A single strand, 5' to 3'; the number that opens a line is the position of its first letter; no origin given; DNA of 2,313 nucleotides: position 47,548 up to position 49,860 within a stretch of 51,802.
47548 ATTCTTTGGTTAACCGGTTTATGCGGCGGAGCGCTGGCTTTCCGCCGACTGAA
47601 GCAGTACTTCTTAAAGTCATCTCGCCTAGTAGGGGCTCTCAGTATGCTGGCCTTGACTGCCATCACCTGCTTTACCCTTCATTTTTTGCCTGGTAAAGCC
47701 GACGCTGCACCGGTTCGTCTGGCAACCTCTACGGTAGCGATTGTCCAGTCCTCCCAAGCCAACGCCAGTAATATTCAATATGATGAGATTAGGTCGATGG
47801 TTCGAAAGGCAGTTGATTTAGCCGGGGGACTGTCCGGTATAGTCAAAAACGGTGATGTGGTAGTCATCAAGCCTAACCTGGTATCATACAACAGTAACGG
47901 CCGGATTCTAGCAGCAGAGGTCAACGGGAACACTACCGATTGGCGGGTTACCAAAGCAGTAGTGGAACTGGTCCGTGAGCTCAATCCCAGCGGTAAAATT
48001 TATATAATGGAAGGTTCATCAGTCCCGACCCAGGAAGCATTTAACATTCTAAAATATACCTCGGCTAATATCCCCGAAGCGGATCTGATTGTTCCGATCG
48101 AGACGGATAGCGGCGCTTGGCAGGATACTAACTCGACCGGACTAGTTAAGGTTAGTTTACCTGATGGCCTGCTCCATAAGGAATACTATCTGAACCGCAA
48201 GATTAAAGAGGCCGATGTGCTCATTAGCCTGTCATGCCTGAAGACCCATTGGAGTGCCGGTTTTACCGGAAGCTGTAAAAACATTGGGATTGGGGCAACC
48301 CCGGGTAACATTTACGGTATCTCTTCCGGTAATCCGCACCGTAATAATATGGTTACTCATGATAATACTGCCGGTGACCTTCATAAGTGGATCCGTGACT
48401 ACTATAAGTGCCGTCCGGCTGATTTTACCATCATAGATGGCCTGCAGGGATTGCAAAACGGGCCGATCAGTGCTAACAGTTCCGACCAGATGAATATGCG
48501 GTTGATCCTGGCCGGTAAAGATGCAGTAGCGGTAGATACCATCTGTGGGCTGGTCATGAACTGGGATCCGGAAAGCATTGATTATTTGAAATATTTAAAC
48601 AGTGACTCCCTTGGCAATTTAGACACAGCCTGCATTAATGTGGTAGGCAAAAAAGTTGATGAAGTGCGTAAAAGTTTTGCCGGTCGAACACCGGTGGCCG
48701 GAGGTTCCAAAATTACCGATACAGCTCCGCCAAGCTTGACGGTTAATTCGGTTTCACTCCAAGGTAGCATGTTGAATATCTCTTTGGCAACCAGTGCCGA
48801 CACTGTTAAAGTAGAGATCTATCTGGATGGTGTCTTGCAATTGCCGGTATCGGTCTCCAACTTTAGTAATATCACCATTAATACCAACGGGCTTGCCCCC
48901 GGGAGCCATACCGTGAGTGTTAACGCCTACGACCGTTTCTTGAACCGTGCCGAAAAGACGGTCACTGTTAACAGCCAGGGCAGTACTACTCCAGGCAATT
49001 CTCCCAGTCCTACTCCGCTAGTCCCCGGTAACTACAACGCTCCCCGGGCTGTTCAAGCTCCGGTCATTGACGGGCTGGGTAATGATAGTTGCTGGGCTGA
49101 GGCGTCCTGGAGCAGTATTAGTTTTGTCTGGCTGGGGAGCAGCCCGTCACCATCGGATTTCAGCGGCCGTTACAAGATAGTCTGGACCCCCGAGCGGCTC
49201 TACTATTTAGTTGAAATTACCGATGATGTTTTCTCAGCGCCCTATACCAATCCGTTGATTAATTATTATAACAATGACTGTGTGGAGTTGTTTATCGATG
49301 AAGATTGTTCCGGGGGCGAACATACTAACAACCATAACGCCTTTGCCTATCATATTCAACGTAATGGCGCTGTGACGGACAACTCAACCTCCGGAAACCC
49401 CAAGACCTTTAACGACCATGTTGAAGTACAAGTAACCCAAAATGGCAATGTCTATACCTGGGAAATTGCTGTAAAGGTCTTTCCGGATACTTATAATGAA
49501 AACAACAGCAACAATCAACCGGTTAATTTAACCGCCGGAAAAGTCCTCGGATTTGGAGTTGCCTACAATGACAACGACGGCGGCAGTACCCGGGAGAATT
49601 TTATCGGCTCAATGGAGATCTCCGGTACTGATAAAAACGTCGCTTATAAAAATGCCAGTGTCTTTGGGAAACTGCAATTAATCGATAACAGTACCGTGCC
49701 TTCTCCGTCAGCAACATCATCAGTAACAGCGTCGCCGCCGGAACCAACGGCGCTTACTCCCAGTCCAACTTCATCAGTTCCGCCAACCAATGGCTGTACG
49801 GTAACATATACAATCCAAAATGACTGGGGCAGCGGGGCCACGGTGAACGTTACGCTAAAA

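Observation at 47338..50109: DUF362 domain fused to Ig-like, CBM9-like and CBM2 modules as the last gene of the cellulase array: candidate new cellulose-directed activity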

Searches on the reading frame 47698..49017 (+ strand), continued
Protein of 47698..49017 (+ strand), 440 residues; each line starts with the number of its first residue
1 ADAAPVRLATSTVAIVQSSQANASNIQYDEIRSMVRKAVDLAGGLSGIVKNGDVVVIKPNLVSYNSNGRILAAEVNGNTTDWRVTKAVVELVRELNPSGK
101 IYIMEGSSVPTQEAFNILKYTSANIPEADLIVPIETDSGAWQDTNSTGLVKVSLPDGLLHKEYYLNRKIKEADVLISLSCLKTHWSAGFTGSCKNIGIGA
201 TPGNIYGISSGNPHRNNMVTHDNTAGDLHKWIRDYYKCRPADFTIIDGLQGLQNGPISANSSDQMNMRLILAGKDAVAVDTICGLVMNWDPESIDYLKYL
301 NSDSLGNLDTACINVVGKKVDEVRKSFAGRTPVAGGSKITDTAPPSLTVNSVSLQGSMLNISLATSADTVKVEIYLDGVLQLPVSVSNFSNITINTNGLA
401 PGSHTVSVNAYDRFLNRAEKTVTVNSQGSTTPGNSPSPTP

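Call 83: search_protein_families(library=pfam, proteins=[L047:5297-6220:+, L047:6204-7244:+, L047:7248-8849:+, L035:6562-7464:+, L035:7650-9005:+, L036:2023-3480:-, L037:1789-3132:-, L045:6791-7858:+, L033:3-491:+], max_evalue=0.001)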
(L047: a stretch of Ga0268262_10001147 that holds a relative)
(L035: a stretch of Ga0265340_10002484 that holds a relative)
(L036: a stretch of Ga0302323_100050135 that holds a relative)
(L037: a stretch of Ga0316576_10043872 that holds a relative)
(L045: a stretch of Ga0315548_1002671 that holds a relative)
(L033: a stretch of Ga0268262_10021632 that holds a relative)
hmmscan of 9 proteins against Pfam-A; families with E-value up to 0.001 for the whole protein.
L047:5297-6220:+ (308 aa): 1 family
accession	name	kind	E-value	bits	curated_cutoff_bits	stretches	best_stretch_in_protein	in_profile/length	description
PF03773.19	ArsP_1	-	5.1e-35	121.5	32.3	1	22-307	13-292/294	Predicted permease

L047:6204-7244:+ (347 aa): 1 family
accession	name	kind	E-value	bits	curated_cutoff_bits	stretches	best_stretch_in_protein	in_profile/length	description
PF06452.16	CBM9_1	-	1.7e-21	77.4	23.4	1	94-345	1-182/185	Carbohydrate family 9 binding domain-like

L047:7248-8849:+ (534 aa): 2 families
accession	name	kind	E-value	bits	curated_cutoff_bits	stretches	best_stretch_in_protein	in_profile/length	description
PF04015.17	DUF362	-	6.6e-23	82.2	24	1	244-366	90-197/200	Domain of unknown function (DUF362)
PF17957.7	Big_7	-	3e-05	25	24.1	1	450-516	1-70/70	Bacterial Ig domain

L035:6562-7464:+ (301 aa): 1 family
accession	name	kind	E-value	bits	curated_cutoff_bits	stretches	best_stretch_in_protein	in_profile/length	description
PF03773.19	ArsP_1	-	8.2e-45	153.6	32.3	1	20-299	9-293/294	Predicted permease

L035:7650-9005:+ (452 aa): 1 family
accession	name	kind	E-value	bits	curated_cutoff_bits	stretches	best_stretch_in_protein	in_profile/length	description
PF04015.17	DUF362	-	1.6e-24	87.5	24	1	179-397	13-197/200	Domain of unknown function (DUF362)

L036:2023-3480:- (486 aa): 3 families
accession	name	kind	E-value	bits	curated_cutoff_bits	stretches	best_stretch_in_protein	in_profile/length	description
PF08450.18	SGL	-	2.9e-41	142.1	26.3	1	222-470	3-244/246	SMP-30/Gluconolactonase/LRE-like region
PF01436.27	NHL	-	3.7e-05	24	20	0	365-393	1-28/28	NHL repeat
PF01731.26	Arylesterase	-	0.00055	20.5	21.3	0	356-397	44-85/86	Arylesterase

L037:1789-3132:- (448 aa): 3 families
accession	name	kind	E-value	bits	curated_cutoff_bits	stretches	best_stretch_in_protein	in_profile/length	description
PF08450.18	SGL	-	1.8e-37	129.7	26.3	1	188-432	3-244/246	SMP-30/Gluconolactonase/LRE-like region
PF01436.27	NHL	-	0.00011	22.5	20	0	327-355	1-28/28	NHL repeat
PF01731.26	Arylesterase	-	0.00092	19.8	21.3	0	306-353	33-79/86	Arylesterase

L045:6791-7858:+ (356 aa): 1 family
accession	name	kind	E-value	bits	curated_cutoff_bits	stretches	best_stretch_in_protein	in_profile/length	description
PF03773.19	ArsP_1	-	2.7e-43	148.7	32.3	1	71-351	19-293/294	Predicted permease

L033:3-491:+ (163 aa): 1 family
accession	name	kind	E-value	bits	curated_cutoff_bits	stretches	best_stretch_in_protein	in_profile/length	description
PF06452.16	CBM9_1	-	1.4e-10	41.8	23.4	1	8-161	64-182/185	Carbohydrate family 9 binding domain-like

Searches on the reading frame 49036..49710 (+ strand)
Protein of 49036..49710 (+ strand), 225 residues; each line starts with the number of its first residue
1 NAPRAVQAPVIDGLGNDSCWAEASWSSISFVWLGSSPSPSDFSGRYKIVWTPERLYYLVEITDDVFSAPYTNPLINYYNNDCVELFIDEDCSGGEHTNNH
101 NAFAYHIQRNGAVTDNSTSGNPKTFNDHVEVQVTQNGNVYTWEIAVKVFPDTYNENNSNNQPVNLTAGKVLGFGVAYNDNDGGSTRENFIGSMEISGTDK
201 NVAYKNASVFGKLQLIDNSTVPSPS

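Call 62: search_solved_structures(query=window:49036-49710:+, max_evalue=1, show_alignments=3)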
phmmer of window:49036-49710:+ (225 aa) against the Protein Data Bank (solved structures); distinct sequences matched with E-value up to 1: 2.
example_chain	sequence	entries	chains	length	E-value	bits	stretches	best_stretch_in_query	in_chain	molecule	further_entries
7nwn_AAA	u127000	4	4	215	1.7e-08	37.5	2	8-92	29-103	Beta-xylanase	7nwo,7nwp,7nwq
1i82_A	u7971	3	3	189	2.2e-05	27.3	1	8-214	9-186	ENDO-1,4-BETA-XYLANASE A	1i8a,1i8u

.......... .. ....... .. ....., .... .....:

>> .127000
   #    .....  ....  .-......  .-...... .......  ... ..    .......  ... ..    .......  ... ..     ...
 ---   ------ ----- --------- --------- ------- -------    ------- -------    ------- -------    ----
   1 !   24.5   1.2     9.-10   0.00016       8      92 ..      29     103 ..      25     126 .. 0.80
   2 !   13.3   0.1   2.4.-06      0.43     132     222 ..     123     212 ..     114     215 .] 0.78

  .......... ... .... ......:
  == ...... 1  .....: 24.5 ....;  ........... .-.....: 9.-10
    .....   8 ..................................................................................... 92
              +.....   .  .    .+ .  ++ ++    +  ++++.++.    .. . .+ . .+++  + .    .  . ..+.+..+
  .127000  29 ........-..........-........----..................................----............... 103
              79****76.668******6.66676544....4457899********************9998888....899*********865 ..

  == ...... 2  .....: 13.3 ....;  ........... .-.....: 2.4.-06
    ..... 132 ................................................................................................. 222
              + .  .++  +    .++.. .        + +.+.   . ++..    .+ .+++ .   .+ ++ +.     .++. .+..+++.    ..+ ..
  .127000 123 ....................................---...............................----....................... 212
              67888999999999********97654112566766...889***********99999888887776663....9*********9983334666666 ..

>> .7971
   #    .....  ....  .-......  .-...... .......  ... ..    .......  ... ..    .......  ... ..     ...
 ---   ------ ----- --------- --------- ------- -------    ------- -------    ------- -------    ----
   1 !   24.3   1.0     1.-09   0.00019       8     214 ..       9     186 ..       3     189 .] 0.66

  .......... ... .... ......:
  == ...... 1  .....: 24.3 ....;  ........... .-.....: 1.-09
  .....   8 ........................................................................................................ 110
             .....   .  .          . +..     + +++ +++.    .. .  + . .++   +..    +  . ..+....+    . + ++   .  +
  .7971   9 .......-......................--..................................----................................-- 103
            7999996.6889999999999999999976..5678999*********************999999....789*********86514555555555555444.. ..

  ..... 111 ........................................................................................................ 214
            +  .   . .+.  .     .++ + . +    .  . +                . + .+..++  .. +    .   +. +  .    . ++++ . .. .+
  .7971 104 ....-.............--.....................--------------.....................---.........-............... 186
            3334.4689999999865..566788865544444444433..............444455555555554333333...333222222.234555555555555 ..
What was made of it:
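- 49066..49683 (+): CBM9 (aa 577-782). Both aromatic clamp positions of Thermotoga CBM9-2 are Tyr here. The acidic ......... stretch is conserved. Alignments to 1i82 and 7nwn (call 62).
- On CBM9 (PF06452): 7nwn at E 1.7e-8 and 1i82 (T. maritima Xyn10A CBM9-2) at E 2.2e-5 (call 62).
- On CBM9: Both positions align with Tyr (call 62).
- Tried and rejected: The module is closest to the sugar-binding xylanase CBM9s, and it keeps their acidic and aromatic positions (call 62).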
